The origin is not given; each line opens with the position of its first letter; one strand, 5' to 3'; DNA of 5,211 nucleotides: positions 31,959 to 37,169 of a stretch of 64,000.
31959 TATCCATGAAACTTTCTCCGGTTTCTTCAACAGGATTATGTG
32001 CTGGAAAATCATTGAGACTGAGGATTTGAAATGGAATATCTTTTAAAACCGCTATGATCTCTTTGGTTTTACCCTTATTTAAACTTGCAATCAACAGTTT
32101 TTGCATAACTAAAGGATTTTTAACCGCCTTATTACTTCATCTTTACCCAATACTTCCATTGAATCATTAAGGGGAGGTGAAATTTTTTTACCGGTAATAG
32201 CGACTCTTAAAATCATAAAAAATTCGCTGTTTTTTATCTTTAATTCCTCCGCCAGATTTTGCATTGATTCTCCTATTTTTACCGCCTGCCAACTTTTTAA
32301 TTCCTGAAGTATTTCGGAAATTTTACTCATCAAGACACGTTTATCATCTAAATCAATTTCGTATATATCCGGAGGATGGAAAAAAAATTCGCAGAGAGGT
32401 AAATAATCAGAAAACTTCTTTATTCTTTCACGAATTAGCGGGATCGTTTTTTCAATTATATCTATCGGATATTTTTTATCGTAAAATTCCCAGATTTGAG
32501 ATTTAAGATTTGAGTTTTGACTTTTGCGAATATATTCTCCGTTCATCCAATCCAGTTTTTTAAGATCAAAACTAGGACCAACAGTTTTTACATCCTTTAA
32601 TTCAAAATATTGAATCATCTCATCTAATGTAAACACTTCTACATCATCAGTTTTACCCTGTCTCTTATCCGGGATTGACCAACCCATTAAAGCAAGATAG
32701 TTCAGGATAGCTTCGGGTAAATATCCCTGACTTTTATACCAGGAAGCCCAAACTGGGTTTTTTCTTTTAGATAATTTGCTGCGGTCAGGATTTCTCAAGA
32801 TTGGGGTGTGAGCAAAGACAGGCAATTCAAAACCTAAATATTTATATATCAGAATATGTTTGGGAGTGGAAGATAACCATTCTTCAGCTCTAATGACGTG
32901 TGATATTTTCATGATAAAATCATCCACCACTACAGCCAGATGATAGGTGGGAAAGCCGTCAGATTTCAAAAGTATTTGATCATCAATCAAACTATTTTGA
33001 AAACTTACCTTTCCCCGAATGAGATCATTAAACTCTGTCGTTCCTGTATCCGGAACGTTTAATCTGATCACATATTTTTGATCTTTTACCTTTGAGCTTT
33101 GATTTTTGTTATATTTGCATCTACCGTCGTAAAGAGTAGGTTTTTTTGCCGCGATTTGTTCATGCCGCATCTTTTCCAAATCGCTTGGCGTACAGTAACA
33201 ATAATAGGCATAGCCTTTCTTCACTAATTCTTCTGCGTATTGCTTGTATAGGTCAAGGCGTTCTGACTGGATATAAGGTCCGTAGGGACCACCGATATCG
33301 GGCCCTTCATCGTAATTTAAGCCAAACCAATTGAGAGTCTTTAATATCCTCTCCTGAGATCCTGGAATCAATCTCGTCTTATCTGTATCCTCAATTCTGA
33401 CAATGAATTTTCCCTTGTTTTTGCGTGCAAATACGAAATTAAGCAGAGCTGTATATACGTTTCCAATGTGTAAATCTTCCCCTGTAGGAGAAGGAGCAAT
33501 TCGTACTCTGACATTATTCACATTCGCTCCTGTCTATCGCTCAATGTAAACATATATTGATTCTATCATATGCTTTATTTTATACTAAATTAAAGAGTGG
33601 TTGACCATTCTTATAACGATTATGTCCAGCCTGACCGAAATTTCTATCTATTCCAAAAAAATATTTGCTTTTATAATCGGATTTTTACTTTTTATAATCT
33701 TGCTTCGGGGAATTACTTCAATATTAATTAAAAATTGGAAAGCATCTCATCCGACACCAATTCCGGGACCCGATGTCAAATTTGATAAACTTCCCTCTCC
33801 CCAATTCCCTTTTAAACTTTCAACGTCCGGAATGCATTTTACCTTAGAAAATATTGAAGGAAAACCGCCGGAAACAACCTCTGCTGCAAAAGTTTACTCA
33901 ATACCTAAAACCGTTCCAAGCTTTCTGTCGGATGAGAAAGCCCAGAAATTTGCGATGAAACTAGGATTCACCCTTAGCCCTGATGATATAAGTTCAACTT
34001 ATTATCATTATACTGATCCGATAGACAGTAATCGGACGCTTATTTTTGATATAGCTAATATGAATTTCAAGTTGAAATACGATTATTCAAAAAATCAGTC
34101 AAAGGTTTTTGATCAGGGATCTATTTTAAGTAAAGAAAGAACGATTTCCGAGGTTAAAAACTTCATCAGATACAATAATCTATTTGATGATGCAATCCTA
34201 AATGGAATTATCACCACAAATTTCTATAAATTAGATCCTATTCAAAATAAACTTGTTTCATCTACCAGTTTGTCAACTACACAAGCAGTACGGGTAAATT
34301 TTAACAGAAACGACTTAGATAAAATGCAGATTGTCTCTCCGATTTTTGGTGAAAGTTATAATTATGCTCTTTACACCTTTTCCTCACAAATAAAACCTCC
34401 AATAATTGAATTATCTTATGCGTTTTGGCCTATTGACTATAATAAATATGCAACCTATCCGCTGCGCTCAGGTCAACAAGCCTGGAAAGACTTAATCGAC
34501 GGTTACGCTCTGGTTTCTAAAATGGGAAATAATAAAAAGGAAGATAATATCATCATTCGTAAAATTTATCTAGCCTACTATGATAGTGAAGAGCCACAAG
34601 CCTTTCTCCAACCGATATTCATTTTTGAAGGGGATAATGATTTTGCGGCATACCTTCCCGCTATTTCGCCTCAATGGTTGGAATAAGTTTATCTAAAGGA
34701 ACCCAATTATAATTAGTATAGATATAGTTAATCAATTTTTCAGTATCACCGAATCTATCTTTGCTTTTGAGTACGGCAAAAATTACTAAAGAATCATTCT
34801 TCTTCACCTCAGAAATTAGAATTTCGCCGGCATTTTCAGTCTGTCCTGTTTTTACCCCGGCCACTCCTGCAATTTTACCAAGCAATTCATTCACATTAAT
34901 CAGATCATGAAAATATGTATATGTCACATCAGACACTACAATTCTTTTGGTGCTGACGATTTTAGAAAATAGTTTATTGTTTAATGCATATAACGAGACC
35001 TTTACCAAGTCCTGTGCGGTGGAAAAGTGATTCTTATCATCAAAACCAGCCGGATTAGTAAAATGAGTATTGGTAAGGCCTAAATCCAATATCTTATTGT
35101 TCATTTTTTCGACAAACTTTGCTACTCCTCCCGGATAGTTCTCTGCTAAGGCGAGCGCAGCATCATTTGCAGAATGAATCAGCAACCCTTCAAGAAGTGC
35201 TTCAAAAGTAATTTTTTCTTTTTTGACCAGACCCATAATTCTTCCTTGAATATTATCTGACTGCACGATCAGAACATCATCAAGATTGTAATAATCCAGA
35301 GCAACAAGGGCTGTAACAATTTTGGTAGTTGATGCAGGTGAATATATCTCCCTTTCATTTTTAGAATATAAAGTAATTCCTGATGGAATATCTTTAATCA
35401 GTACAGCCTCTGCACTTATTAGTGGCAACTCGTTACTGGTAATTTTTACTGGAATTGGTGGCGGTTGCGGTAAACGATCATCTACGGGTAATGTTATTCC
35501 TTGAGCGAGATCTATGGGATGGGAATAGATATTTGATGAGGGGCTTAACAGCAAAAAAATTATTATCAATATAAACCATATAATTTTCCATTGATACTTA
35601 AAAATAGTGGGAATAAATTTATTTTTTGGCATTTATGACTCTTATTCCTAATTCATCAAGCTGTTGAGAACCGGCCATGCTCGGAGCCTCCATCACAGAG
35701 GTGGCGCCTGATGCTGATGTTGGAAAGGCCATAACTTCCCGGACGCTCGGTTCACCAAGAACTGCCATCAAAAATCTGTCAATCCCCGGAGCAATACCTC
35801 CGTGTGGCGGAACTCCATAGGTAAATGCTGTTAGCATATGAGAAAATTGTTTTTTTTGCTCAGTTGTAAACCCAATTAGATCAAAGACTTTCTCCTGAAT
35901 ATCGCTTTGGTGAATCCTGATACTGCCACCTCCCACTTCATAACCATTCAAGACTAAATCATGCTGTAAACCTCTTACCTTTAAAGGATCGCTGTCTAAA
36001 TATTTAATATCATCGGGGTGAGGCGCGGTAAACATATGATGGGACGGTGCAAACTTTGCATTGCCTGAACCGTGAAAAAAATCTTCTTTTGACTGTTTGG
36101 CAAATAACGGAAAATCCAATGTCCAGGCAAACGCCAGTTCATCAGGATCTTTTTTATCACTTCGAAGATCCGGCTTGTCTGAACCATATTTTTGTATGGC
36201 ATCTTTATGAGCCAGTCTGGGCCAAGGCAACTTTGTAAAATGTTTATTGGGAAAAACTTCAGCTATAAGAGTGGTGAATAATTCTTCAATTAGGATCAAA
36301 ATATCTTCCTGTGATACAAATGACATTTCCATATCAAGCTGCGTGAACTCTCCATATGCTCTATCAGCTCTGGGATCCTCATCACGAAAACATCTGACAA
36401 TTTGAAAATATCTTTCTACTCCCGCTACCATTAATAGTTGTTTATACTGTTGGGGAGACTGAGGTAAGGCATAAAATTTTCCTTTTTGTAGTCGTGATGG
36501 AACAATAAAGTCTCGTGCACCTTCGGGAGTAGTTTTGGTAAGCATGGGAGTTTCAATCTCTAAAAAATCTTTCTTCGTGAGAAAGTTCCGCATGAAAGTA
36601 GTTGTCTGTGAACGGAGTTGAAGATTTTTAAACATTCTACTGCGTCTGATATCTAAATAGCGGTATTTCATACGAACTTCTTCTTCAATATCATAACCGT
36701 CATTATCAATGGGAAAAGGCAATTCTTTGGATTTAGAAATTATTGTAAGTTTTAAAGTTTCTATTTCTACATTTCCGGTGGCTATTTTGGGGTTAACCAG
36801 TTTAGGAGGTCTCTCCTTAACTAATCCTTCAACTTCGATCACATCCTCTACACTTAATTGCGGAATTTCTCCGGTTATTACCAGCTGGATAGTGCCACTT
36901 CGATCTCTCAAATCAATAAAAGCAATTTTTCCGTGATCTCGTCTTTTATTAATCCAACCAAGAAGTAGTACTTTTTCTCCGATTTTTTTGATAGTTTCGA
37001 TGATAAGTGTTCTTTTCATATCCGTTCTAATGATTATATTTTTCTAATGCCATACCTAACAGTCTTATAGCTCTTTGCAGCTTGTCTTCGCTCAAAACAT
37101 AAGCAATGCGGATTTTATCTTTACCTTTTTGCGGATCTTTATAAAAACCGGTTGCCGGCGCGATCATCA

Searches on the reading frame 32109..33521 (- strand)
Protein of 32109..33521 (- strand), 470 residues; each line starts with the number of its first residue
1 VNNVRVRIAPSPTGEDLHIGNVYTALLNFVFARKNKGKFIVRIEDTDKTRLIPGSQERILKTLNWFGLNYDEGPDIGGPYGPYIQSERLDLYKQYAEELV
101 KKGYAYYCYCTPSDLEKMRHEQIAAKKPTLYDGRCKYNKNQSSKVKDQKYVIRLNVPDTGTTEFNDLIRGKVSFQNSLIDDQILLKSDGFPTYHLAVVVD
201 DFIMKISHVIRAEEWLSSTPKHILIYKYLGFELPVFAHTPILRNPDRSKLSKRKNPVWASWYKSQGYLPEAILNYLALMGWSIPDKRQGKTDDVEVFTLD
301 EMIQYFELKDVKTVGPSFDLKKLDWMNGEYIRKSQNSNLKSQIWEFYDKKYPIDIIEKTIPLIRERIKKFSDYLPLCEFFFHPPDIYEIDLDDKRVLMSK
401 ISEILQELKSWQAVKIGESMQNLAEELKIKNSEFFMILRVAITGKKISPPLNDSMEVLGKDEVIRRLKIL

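Call 8: search_protein_families(library=ncbifam, proteins=[window:32109-33521:-])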
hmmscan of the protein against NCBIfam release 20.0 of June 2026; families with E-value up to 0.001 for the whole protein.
window:32109-33521:- (470 aa): 11 families
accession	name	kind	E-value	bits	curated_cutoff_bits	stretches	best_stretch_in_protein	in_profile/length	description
TIGR00464.1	gltX_bact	equivalog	4.8e-152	507.1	289.95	1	4-468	2-464/470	glutamate--tRNA ligase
TIGR03838.1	queuosine_YadB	equivalog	2.4e-65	220.6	276.7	1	5-257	2-237/272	tRNA glutamyl-Q(34) synthetase GluQRS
NF004314.0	PRK05710.1-3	equivalog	1.5e-61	208.4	256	1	4-286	7-265/297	tRNA glutamyl-Q(34) synthetase GluQRS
NF004315.1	PRK05710.1-4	equivalog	4.3e-59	200.2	250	1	7-275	2-273/274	tRNA glutamyl-Q(34) synthetase GluQRS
NF004313.0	PRK05710.1-2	equivalog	4e-47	160.8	380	1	2-255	3-247/299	tRNA glutamyl-Q(34) synthetase GluQRS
NF004312.0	PRK05710.1-1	equivalog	1.1e-41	143.1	453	1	7-254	17-241/306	tRNA glutamyl-Q(34) synthetase GluQRS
NF003169.0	PRK04156.1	equivalog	4.9e-39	134.4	516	1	2-246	100-336/567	glutamate--tRNA ligase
TIGR00463.1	gltX_arch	equivalog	1.6e-36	126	401.75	1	2-254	92-334/560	glutamate--tRNA ligase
TIGR00440.1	glnS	equivalog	7.3e-14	51.5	425.8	1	4-215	1-207/524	glutamine--tRNA ligase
NF011291.0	PRK14703.1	equivalog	9.2e-12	44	681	1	3-135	31-154/769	glutamine--tRNA ligase/YqeY domain fusion protein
TIGR00467.1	lysS_arch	equivalog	0.00012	20.7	147.55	1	357-468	403-512/515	lysine--tRNA ligase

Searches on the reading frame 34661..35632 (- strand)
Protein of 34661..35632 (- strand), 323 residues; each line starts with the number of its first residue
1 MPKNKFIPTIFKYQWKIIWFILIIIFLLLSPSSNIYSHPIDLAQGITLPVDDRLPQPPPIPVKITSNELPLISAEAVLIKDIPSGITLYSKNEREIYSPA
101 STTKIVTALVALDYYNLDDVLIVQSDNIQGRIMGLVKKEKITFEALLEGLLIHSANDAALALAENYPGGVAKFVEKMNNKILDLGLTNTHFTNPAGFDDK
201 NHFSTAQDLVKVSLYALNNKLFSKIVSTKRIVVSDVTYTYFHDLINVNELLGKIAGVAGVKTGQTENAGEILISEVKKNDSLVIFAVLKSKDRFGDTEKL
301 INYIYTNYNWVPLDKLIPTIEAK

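Call 8: search_protein_families(library=ncbifam, proteins=[window:34661-35632:-])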
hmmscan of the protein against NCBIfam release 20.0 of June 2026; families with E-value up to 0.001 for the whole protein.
window:34661-35632:- (323 aa): 8 families
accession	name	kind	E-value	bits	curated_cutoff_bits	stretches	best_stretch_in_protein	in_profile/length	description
NF008668.0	PRK11669.1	equivalog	1.8e-30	106.2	294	1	71-306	40-282/316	D-alanyl-D-alanine endopeptidase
NF008489.0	PRK11397.1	equivalog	1.2e-24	86.8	610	1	66-310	29-285/389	serine-type D-Ala-D-Ala carboxypeptidase DacD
NF007445.0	PRK10001.1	equivalog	1.3e-21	76.9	765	1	67-310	32-287/400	serine-type D-Ala-D-Ala carboxypeptidase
NF000471.1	vanY_of_D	exception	1.8e-21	76.7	625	1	63-304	89-351/354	transpeptidase-like D-Ala-D-Ala carboxypeptidase VanY-D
NF038273.1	strep_PBP3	exception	2.6e-21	76.1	490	1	72-312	26-296/407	D-alanyl-D-alanine carboxypeptidase PBP3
NF008059.0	PRK10793.1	equivalog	2e-20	72.9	694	1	62-305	34-289/403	D-alanyl-D-alanine carboxypeptidase DacA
NF038258.2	PBP4_Staph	exception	1.1e-15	57.4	500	1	84-274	50-264/366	penicillin-binding protein PBP4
NF008322.0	PRK11113.1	equivalog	8.8e-05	21.2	527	1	61-112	22-73/477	serine-type D-Ala-D-Ala carboxypeptidase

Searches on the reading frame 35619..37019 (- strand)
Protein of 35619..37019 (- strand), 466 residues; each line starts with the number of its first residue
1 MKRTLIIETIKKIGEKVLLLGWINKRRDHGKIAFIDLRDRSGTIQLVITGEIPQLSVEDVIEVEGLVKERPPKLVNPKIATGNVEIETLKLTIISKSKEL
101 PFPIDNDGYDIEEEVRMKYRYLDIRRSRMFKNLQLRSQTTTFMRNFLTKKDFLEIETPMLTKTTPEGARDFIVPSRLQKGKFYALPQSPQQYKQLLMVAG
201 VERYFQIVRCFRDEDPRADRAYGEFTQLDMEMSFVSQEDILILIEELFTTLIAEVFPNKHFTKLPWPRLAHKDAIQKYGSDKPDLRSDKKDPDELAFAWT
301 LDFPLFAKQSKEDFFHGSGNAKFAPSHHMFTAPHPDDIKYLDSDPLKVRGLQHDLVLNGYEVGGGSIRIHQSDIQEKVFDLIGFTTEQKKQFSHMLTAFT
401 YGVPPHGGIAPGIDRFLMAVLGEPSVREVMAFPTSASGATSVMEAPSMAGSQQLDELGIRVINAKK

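Call 8: search_protein_families(library=ncbifam, proteins=[window:35619-37019:-])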
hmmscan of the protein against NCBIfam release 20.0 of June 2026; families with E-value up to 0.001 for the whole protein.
window:35619-37019:- (466 aa): 15 families
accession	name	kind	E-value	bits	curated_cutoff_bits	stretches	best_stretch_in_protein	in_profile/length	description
NF001750.0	PRK00476.1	equivalog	5.4e-181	602.9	443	2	10-288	14-296/590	aspartate--tRNA ligase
TIGR00459.1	aspS_bact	equivalog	1.3e-165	552.1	373.85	2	3-289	3-292/586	aspartate--tRNA ligase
NF009460.0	PRK12820.1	equivalog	1.6e-120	403.4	1379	2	9-290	30-326/723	bifunctional aspartyl-tRNA synthetase/aspartyl/glutamyl-tRNA amidotransferase subunit C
NF003483.0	PRK05159.1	equivalog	4.3e-67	226.9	353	1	1-433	3-430/438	aspartate--tRNA(Asn) ligase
TIGR00458.1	aspS_nondisc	equivalog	5.7e-61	206.8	368.4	1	13-434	11-421/428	aspartate--tRNA(Asn) ligase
NF001756.1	PRK00484.1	subfamily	8.1e-42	143.5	468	1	10-434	47-484/488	lysine--tRNA ligase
TIGR00499.1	lysS_bact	equivalog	8.7e-41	140.1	427.6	2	11-296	50-341/496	lysine--tRNA ligase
NF003037.0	PRK03932.1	equivalog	4.6e-38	131.3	414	2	9-259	11-266/451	asparagine--tRNA ligase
TIGR00457.1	asnS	equivalog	1.8e-36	126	342.6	2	6-258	8-267/455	asparagine--tRNA ligase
NF002821.0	PRK02983.1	equivalog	5.1e-31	107.5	742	2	12-249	657-893/1102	bifunctional lysylphosphatidylglycerol synthetase/lysine--tRNA ligase LysX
NF009101.0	PRK12445.1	subfamily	5.6e-31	107.6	1026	1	17-278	68-336/505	lysine--tRNA ligase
TIGR00462.1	genX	equivalog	3.3e-19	69.5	286.9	2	133-283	1-147/304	EF-P lysine aminoacylase EpmA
NF006828.0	PRK09350.1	equivalog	4.4e-16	59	264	2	127-251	10-138/325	elongation factor P--(R)-beta-lysine ligase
NF005054.0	PRK06462.1-4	equivalog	4.5e-15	55.5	309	1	118-292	10-204/318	asparagine synthetase A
NF005052.0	PRK06462.1-1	equivalog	5.1e-14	52.1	368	1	109-256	27-174/353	asparagine synthetase A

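Call 48: find_homologous_proteins(query=window:35619-37019:-, max_evalue=1e-40)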
Query window:35619-37019:- (466 aa): 8000 proteins with E <= 1e-40 among 8000 candidates; the best 120 are listed.
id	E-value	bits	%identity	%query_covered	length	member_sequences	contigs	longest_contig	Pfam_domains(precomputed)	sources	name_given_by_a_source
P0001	0.0e+0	1054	100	100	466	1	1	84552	PF01336.32,PF00152.26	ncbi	-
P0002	0.0e+0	1053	100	100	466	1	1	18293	PF01336.32,PF00152.26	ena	-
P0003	0.0e+0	1033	98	100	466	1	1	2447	PF01336.32,PF00152.26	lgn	-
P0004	2.2e-284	961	90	100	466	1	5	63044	PF01336.32,PF00152.26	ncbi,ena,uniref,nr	ncbi:hypothetical protein A3D03_01940 [Candidatus Gottesmanbacteria bacterium RIFCSPHIGHO2_02_FULL_4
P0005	5.5e-284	960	89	100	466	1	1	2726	PF01336.32,PF00152.26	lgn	-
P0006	4.0e-283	957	90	100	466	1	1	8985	PF01336.32,PF00152.26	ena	-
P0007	1.0e-281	952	89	100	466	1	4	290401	PF01336.32,PF00152.26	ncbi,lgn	-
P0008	4.3e-280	947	88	100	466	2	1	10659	PF01336.32,PF00152.26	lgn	-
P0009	8.6e-280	946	88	100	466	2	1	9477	PF01336.32,PF00152.26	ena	-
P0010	3.0e-277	938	89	99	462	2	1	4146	PF01336.32,PF00152.26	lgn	-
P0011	4.5e-244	828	76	98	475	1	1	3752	PF01336.32,PF00152.26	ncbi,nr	ncbi:MAG: amino acid--tRNA ligase-related protein [bacterium]|nr:amino acid--tRNA ligase-related pro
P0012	7.5e-244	828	76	100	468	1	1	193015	PF01336.32,PF00152.26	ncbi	-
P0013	7.8e-244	827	76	100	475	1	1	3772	PF01336.32,PF00152.26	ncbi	-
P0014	1.4e-243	827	77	98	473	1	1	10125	PF01336.32,PF00152.26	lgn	-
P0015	1.6e-243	826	75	100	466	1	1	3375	PF01336.32,PF00152.26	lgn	-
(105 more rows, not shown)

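Call 49: find_encoding_contigs(protein=P0007, flank=4500, max_places=2)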
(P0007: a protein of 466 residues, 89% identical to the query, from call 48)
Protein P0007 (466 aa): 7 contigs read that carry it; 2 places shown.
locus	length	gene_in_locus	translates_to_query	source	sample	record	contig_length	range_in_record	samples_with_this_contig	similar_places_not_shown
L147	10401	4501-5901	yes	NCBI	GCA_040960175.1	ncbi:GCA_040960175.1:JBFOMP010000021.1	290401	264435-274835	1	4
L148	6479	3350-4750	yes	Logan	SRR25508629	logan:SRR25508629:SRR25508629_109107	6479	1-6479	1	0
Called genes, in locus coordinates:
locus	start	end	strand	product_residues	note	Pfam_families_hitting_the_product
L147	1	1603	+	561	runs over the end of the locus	PF01368:DHH, PF02272:DHHA1, PF17768:RecJ_OB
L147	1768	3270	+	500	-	PF14010:PEPcase_2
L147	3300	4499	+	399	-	PF00155:Aminotran_1_2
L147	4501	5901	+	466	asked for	PF01336:tRNA_anti-codon, PF00152:tRNA-synt_2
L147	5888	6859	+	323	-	PF00768:Peptidase_S11, PF13354:Beta-lactamase2 (weak)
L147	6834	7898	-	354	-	-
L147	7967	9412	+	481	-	PF00749:tRNA-synt_1c, PF19269:Anticodon_2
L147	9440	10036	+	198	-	PF01725:Ham1p_like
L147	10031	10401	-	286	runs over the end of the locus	PF00009:GTP_EFTU (faint), PF00350:Dynamin_N (weak), PF01926:MMR_HSR1, PF02421:FeoB_N, PF04548:AIG1 (weak), PF07650:KH_2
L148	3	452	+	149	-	?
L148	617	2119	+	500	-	PF14010:PEPcase_2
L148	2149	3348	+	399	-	PF00155:Aminotran_1_2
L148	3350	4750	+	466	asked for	PF01336:tRNA_anti-codon, PF00152:tRNA-synt_2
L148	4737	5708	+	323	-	PF00768:Peptidase_S11, PF13354:Beta-lactamase2 (weak)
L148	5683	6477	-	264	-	?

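Call 50: find_encoding_contigs(protein=P0008, flank=4500, max_places=2)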
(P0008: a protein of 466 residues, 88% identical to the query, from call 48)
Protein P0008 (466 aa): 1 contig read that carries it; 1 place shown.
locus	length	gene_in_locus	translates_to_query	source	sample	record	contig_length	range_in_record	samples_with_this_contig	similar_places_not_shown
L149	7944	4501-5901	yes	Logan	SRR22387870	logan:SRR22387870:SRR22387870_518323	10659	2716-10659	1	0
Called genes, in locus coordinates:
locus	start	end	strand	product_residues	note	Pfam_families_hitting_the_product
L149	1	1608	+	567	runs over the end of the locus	PF01368:DHH, PF02272:DHHA1, PF17768:RecJ_OB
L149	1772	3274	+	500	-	PF14010:PEPcase_2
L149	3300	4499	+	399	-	PF00155:Aminotran_1_2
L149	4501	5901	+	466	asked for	PF01336:tRNA_anti-codon, PF00152:tRNA-synt_2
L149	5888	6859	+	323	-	PF00768:Peptidase_S11, PF02113:Peptidase_S13 (weak), PF13354:Beta-lactamase2 (weak)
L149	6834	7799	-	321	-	-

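Call 51: find_encoding_contigs(protein=P0009, flank=4500, max_places=2)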
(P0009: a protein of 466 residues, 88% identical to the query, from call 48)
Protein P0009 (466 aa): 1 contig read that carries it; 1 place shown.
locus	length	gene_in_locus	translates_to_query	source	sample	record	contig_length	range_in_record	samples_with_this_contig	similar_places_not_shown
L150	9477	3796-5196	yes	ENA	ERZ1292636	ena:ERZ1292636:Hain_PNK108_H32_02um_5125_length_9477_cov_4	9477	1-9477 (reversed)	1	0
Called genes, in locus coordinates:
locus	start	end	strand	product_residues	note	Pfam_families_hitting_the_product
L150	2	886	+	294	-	?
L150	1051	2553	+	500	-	PF14010:PEPcase_2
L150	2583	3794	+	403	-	-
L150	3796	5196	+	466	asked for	PF01336:tRNA_anti-codon, PF00152:tRNA-synt_2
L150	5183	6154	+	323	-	PF00768:Peptidase_S11, PF02113:Peptidase_S13 (faint), PF13354:Beta-lactamase2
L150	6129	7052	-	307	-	-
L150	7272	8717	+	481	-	PF00749:tRNA-synt_1c, PF19269:Anticodon_2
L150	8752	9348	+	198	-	PF01725:Ham1p_like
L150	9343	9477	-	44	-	?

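Call 52: find_encoding_contigs(protein=P0006, flank=4500, max_places=2)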
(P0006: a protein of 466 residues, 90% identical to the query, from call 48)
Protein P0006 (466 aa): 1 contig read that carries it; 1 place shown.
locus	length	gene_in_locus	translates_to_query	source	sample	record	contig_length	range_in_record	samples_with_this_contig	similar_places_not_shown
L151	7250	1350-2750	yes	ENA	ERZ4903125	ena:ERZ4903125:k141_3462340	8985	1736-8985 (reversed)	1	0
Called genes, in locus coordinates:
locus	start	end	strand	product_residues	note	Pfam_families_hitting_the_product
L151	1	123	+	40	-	?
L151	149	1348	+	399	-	PF00155:Aminotran_1_2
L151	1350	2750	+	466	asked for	PF01336:tRNA_anti-codon, PF00152:tRNA-synt_2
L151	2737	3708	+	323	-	PF00768:Peptidase_S11, PF02113:Peptidase_S13 (faint)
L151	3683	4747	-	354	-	-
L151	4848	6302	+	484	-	PF00749:tRNA-synt_1c, PF19269:Anticodon_2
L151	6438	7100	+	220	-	PF01725:Ham1p_like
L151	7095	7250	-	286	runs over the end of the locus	PF00009:GTP_EFTU (faint), PF00350:Dynamin_N (weak), PF01926:MMR_HSR1, PF02421:FeoB_N, PF04548:AIG1 (weak), PF07650:KH_2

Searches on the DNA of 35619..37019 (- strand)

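Call 88: search_rna_families(sources=[L147, L149, L150, L154, L158], threshold=evalue, max_evalue=0.01)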
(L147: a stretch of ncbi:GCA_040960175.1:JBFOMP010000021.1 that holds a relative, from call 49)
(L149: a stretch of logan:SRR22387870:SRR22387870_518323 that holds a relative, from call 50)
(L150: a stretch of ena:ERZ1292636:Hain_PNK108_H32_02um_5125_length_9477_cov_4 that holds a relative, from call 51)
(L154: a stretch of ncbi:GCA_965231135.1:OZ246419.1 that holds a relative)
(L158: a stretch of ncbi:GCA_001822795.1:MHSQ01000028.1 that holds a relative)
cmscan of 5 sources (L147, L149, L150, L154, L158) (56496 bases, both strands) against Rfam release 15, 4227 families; matches with E-value up to 0.01: 1.
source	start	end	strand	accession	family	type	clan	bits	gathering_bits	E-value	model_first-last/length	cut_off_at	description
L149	1612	1754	+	RF00230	T-box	Cis-reg; leader;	-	34.8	93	0.00043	1-219/219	no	T-box leader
